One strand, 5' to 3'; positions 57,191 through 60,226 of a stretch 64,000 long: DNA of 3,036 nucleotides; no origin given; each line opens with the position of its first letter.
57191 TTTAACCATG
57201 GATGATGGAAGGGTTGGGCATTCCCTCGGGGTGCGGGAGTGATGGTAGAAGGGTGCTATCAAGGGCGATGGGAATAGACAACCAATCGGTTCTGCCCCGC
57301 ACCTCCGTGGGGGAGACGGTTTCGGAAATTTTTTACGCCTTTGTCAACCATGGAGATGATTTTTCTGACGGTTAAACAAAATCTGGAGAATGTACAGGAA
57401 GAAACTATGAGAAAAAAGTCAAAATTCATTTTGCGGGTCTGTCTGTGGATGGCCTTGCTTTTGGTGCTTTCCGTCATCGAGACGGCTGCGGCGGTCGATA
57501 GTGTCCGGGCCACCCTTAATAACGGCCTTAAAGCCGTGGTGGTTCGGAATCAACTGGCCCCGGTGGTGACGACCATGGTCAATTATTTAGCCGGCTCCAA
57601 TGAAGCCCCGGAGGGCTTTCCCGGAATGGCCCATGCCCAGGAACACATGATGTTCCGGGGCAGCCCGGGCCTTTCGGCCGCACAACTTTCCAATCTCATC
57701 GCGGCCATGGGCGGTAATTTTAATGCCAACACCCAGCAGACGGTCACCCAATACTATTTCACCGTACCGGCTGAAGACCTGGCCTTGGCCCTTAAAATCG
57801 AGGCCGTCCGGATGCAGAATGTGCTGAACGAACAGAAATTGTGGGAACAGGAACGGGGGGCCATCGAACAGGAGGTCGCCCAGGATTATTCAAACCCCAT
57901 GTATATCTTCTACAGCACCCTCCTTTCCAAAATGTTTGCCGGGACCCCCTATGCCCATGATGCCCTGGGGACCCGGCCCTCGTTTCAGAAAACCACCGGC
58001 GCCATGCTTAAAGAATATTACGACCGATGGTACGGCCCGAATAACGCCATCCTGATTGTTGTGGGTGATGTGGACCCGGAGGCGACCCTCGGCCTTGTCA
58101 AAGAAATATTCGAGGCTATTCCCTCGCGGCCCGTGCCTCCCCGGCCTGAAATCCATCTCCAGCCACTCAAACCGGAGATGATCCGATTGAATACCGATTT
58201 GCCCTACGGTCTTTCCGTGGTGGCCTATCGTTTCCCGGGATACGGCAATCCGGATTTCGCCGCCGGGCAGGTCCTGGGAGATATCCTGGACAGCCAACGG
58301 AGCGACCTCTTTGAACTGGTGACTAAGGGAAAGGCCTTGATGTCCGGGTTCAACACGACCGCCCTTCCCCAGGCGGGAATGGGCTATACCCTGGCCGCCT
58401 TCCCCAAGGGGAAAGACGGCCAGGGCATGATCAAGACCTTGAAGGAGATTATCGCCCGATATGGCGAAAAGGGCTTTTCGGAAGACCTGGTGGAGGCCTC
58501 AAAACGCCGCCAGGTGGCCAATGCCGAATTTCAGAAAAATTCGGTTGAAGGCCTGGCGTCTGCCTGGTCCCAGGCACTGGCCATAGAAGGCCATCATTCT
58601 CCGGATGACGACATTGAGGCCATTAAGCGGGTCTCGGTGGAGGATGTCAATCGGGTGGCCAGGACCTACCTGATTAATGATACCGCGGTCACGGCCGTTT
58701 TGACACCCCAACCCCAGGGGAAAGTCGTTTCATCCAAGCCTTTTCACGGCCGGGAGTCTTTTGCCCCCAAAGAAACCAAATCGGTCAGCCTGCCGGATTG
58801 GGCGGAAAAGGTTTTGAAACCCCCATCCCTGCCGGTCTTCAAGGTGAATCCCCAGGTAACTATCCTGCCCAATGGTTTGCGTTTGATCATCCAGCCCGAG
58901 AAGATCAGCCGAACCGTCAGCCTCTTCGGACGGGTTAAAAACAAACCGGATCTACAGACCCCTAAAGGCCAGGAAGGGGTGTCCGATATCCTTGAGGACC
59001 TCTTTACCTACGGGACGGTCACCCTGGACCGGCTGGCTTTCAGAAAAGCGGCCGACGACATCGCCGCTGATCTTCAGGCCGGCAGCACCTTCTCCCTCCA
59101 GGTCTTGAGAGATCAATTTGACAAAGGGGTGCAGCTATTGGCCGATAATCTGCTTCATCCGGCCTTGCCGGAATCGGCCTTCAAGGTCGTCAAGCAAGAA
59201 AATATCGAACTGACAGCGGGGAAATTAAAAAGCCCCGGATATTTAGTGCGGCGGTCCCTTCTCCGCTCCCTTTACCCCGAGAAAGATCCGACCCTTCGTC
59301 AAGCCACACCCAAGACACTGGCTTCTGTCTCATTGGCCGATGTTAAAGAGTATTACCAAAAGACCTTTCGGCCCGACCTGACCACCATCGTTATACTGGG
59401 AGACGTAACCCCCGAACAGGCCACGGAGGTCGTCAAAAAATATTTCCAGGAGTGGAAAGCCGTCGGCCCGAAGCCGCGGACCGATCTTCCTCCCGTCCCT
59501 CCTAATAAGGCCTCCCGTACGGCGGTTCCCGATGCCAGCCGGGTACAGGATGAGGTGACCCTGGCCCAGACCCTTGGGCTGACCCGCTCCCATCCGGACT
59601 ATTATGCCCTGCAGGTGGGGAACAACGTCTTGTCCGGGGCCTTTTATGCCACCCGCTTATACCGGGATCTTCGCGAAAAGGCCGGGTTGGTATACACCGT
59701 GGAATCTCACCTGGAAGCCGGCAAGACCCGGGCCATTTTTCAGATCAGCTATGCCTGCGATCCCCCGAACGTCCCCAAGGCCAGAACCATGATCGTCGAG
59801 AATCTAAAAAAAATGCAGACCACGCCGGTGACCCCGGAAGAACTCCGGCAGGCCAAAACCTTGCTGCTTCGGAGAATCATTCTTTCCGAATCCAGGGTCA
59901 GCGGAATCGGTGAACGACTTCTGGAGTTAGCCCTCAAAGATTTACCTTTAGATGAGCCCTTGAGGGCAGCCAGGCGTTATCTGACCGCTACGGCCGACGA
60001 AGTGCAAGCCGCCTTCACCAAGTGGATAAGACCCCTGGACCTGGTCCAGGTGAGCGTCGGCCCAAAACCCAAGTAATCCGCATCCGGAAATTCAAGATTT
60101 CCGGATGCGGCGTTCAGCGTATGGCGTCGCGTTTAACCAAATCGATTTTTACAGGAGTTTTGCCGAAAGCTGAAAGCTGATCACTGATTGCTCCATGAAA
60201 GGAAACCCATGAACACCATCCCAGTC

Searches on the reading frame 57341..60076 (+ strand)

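Call 89: search_protein_families(library=pfam, proteins=[window:57341-60076:+], max_evalue=0.001)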
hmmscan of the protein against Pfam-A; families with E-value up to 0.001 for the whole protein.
window:57341-60076:+ (911 aa): 2 families
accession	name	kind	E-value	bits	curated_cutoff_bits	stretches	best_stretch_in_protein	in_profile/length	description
PF05193.26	Peptidase_M16_C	-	3.3e-57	193.7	23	2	662-842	1-181/181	Peptidase M16 inactive domain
PF00675.25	Peptidase_M16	-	1.2e-24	87.3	22.3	1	68-211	5-148/149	Insulinase (Peptidase family M16)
